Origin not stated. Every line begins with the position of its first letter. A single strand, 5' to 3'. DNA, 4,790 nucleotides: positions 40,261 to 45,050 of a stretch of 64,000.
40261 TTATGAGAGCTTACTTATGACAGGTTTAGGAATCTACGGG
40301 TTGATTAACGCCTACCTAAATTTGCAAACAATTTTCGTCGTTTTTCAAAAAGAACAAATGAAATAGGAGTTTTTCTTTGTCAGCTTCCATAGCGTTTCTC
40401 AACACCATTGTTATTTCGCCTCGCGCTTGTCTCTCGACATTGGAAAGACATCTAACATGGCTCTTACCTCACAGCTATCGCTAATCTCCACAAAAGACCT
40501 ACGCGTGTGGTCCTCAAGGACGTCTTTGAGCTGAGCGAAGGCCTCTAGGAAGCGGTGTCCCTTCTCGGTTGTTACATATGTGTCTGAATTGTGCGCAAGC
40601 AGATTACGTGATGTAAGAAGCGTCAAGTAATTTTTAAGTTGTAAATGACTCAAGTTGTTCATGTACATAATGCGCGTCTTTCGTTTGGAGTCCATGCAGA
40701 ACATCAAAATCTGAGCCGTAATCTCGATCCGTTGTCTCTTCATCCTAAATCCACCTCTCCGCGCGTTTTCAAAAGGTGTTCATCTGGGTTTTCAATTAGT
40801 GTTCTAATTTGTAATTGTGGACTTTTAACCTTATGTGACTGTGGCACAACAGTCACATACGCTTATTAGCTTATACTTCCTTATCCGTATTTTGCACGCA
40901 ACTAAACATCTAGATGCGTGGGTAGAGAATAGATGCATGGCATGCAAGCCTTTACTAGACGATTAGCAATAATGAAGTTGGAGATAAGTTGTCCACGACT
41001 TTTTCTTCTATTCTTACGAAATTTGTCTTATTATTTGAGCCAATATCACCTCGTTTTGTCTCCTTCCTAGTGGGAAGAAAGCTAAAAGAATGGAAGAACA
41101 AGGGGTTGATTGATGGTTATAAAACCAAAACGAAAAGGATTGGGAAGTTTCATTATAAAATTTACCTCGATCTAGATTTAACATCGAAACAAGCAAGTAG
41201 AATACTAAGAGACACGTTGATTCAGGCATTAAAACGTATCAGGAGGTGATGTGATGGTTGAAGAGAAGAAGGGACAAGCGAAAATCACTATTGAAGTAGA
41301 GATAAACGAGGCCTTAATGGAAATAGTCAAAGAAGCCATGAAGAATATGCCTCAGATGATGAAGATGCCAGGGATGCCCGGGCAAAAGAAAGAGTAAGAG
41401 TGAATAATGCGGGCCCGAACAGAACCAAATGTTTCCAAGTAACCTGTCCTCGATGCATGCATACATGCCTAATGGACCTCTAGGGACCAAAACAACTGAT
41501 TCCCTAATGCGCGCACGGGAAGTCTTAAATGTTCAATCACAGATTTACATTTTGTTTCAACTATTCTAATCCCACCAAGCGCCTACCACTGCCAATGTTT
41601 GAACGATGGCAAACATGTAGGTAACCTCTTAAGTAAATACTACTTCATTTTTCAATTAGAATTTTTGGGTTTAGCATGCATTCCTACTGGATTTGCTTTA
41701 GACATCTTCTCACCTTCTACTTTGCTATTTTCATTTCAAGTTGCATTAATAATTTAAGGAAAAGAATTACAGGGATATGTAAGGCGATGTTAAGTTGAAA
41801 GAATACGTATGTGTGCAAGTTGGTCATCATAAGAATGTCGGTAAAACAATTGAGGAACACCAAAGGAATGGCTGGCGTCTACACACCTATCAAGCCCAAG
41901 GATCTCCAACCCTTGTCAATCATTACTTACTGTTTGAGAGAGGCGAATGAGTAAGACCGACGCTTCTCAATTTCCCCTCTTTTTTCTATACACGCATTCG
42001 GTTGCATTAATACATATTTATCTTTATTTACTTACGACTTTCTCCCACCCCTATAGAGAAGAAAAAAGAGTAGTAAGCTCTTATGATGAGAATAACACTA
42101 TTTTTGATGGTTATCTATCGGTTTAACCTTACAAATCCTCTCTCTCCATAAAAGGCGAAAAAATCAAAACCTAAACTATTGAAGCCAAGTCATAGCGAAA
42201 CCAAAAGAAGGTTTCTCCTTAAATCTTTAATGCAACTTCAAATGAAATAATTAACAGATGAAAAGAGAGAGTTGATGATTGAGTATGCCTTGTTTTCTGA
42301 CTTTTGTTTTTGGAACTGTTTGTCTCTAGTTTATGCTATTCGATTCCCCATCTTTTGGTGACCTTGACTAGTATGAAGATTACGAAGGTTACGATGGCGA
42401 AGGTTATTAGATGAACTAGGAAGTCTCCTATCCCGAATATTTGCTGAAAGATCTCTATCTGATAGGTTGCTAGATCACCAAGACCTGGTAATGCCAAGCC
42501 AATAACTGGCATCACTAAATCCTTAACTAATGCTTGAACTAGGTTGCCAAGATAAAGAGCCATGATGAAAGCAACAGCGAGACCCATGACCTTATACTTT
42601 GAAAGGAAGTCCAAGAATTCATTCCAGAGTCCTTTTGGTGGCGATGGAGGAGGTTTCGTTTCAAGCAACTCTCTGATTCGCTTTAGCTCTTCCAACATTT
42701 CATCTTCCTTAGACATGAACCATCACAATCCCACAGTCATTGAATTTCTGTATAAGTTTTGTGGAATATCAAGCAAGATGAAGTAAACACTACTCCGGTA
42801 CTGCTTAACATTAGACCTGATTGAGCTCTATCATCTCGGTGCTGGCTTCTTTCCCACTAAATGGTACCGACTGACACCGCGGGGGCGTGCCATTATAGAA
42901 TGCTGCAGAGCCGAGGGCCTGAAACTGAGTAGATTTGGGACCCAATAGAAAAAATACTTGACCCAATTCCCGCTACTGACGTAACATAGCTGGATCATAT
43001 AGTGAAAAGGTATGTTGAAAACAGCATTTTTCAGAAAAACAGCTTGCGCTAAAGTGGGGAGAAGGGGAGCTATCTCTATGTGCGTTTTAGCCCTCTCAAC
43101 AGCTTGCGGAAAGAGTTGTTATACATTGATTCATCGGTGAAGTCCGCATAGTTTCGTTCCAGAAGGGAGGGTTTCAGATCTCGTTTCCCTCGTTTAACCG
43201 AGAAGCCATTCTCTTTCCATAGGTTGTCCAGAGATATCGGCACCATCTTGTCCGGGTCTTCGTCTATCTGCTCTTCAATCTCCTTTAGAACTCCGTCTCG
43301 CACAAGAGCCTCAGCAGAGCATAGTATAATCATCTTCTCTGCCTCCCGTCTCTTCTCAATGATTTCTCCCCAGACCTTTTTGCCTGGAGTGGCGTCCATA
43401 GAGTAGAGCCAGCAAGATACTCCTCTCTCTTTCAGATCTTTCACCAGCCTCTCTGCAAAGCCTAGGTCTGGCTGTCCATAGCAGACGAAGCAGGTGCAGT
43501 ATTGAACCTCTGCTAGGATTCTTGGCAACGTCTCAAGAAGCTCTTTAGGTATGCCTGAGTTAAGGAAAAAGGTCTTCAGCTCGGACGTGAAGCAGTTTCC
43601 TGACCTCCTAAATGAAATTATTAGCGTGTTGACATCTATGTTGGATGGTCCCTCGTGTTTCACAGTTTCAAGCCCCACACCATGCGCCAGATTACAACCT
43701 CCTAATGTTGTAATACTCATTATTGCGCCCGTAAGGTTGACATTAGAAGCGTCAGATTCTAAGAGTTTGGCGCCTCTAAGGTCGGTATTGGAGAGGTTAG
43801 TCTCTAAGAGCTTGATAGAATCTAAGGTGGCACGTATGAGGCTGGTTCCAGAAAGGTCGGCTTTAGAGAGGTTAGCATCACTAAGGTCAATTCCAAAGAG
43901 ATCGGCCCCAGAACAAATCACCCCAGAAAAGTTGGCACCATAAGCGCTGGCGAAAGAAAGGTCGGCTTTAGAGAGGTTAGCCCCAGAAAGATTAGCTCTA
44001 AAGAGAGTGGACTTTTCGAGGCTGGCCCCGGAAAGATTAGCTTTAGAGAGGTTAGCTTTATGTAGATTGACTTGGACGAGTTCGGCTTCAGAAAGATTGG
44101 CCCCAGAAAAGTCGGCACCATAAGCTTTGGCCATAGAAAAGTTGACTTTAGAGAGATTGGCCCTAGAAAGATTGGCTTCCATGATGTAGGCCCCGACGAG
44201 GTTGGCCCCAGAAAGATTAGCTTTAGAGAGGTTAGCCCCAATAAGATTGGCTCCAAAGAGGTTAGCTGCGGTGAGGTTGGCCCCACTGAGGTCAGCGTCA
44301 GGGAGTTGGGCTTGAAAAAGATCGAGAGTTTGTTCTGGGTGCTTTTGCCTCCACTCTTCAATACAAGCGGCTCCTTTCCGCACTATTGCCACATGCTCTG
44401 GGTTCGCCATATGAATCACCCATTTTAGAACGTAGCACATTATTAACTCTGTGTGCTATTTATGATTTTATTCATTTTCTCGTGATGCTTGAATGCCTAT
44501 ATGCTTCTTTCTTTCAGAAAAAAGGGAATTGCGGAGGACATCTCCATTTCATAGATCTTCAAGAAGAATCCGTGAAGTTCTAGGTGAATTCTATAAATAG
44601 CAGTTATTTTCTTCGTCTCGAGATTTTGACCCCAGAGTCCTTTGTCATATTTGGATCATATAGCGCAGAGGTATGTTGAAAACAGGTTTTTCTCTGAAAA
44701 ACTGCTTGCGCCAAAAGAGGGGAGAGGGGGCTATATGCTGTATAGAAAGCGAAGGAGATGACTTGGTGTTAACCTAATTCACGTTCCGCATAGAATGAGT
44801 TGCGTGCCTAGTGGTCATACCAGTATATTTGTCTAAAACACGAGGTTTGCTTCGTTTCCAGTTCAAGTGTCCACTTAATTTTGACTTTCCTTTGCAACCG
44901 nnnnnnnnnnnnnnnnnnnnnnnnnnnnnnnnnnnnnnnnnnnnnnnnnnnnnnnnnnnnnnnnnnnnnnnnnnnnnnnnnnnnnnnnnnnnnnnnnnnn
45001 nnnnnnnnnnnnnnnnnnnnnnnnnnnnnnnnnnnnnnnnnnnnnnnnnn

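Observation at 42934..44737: Pentapeptide-repeat/TIR gene flanked by ~85-bp direct repeats: a mobile or recombination-acquired candidate defence gene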

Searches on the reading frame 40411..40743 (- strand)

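Call 6: search_protein_families(library=pfam, proteins=[window:40411-40743:-], max_evalue=0.01)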
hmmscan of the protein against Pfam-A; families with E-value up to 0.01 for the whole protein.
window:40411-40743:- (110 aa): 2 families
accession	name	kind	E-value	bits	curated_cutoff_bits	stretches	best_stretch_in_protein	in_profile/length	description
PF14947.12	HTH_45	-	1.7e-19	70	25.5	1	2-75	1-75/77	Winged helix-turn-helix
PF25213.1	HVO_A0261_N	-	0.0042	17.4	35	1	40-79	45-84/86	HVO_A0261 N-terminal domain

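Call 63: search_protein_families(library=padloc, proteins=[window:40411-40743:-], max_evalue=0.001)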
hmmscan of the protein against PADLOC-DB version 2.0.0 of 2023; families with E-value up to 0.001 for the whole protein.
window:40411-40743:- (110 aa): 0 families

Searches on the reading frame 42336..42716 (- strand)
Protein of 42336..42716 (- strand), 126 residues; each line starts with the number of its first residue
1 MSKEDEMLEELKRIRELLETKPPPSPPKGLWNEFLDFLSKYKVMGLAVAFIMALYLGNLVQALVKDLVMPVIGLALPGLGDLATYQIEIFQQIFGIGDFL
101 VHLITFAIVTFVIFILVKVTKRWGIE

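Call 6: search_protein_families(library=pfam, proteins=[window:42336-42716:-], max_evalue=0.01)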
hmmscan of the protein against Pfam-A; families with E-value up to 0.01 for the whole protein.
window:42336-42716:- (126 aa): 1 family
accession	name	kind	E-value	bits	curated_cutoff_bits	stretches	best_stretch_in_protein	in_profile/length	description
PF01741.23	MscL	-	9.4e-18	65.2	27.4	1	30-121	1-96/123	Large-conductance mechanosensitive channel, MscL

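Call 63: search_protein_families(library=padloc, proteins=[window:42336-42716:-], max_evalue=0.001)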
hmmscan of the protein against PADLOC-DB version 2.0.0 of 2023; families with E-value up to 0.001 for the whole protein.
window:42336-42716:- (126 aa): 0 families

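Call 71: find_homologous_proteins(query=window:42336-42716:-, max_evalue=1e-20)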
Query window:42336-42716:- (126 aa): 4267 proteins with E <= 1e-20 among 4415 candidates; the best 120 are listed.
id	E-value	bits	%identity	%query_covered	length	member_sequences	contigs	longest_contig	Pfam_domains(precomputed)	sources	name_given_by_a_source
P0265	2.2e-70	253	100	95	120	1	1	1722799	PF01741.24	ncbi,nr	ncbi:MAG: MscL family protein [Candidatus Bathyarchaeota archaeon]|nr:MAG: MscL family protein [Cand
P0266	6.0e-65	235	87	100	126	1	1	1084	PF01741.24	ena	-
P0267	7.4e-63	229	86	100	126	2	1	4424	PF01741.24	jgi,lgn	-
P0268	1.3e-62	228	86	100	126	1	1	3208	PF01741.24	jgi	-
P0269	1.7e-62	227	85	100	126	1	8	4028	PF01741.24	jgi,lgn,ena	-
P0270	1.7e-62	227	85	100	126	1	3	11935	PF01741.24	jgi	jgi:large conductance mechanosensitive channel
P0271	5.6e-62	226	84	100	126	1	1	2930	PF01741.24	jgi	-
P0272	7.9e-62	225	84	100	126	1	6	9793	PF01741.24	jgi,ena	jgi:large conductance mechanosensitive channel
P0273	1.6e-61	224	84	100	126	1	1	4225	PF01741.24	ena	-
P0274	2.0e-61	224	83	100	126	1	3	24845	PF01741.24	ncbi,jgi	jgi:large conductance mechanosensitive channel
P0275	5.5e-61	223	81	100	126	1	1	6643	PF01741.24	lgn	-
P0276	7.1e-61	222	83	100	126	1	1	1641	PF01741.24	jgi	-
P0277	1.0e-60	222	83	100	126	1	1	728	PF01741.24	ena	-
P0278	1.1e-60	222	81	100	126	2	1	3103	PF01741.24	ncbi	-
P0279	2.8e-60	220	83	100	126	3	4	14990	PF01741.24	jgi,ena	-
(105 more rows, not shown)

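Call 72: find_encoding_contigs(protein=P0270, flank=6000, max_places=3)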
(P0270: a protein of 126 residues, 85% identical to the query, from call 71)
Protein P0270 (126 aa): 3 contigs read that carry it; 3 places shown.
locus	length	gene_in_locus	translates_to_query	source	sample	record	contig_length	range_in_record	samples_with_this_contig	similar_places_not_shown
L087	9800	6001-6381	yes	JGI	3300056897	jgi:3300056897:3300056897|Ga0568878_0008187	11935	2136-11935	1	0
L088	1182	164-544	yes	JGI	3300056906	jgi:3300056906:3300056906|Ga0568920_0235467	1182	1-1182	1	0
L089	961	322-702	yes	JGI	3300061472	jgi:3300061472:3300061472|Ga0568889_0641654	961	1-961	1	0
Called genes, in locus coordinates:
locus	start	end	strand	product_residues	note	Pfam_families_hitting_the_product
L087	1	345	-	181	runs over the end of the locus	-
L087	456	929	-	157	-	PF03013:Pyr_excise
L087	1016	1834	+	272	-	PF18761:Heliorhodopsin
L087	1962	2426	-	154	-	PF12638:Staygreen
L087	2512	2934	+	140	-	PF04191:PEMT (weak)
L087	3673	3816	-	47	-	-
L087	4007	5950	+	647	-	PF11824:DUF3344 (weak), PF07705:CARDB, PF00801:PKD (faint), PF18911:PKD_4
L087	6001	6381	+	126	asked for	PF01741:MscL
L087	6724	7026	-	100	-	PF01988:VIT1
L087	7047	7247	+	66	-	-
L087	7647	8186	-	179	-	PF01694:Rhomboid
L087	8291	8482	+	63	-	-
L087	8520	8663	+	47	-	-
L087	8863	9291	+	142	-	PF23451:Zn_ribbon_PaaD (faint)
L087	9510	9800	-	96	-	?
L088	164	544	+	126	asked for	PF01741:MscL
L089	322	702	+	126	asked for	PF01741:MscL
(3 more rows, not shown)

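Call 73: find_encoding_contigs(protein=P0274, flank=6000, max_places=3)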
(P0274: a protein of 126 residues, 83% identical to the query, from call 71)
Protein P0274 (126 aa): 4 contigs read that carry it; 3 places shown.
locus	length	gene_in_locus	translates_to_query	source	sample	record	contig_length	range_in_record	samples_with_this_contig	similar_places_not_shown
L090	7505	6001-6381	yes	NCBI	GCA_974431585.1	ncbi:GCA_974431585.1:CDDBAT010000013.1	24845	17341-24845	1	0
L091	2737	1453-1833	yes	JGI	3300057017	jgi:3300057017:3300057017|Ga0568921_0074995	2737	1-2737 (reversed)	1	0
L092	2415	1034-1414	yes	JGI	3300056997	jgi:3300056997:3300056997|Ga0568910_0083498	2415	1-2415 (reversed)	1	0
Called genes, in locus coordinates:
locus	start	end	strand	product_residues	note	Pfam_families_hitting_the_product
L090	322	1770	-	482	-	PF00199:Catalase, PF06628:Catalase-rel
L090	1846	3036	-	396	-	PF00144:Beta-lactamase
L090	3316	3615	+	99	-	-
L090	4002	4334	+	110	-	-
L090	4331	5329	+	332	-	-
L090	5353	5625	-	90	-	PF14947:HTH_45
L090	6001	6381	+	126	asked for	PF01741:MscL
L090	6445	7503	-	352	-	?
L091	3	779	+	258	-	?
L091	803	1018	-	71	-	PF14947:HTH_45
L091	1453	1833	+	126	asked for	PF01741:MscL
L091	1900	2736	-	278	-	?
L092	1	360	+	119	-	?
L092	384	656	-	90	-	PF14947:HTH_45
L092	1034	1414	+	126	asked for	PF01741:MscL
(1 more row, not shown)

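Call 74: find_encoding_contigs(protein=P0267, flank=6000, max_places=3)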
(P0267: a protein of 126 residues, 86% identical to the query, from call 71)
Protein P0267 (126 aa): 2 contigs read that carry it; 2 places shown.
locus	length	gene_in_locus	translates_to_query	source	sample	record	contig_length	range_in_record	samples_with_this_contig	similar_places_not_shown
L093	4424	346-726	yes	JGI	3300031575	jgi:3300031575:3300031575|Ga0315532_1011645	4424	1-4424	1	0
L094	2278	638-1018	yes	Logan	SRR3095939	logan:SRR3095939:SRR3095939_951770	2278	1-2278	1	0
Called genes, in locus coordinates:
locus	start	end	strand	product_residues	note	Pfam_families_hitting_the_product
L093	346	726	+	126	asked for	PF01741:MscL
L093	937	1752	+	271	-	PF00924:MS_channel_2nd, PF21082:MS_channel_3rd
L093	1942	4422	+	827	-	?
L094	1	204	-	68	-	?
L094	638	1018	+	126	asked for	PF01741:MscL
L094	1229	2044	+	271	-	PF00924:MS_channel_2nd, PF21082:MS_channel_3rd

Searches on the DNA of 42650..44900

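Call 18: search_rna_families(source=window, start=42650, end=44900, threshold=evalue, max_evalue=5)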
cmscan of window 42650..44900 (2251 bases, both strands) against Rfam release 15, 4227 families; matches with E-value up to 5: 2.
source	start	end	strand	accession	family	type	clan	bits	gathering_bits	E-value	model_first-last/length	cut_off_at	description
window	43043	43096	-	RF03380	mir-9441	Gene; miRNA;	-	18.6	91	2.3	1-68/68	no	mir-9441 microRNA precursor family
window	43829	43969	-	RF01955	NEAT1_1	Gene; lncRNA;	-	18.2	50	2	1-122/122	no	Nuclear enriched abundant transcript 1 conserved region 1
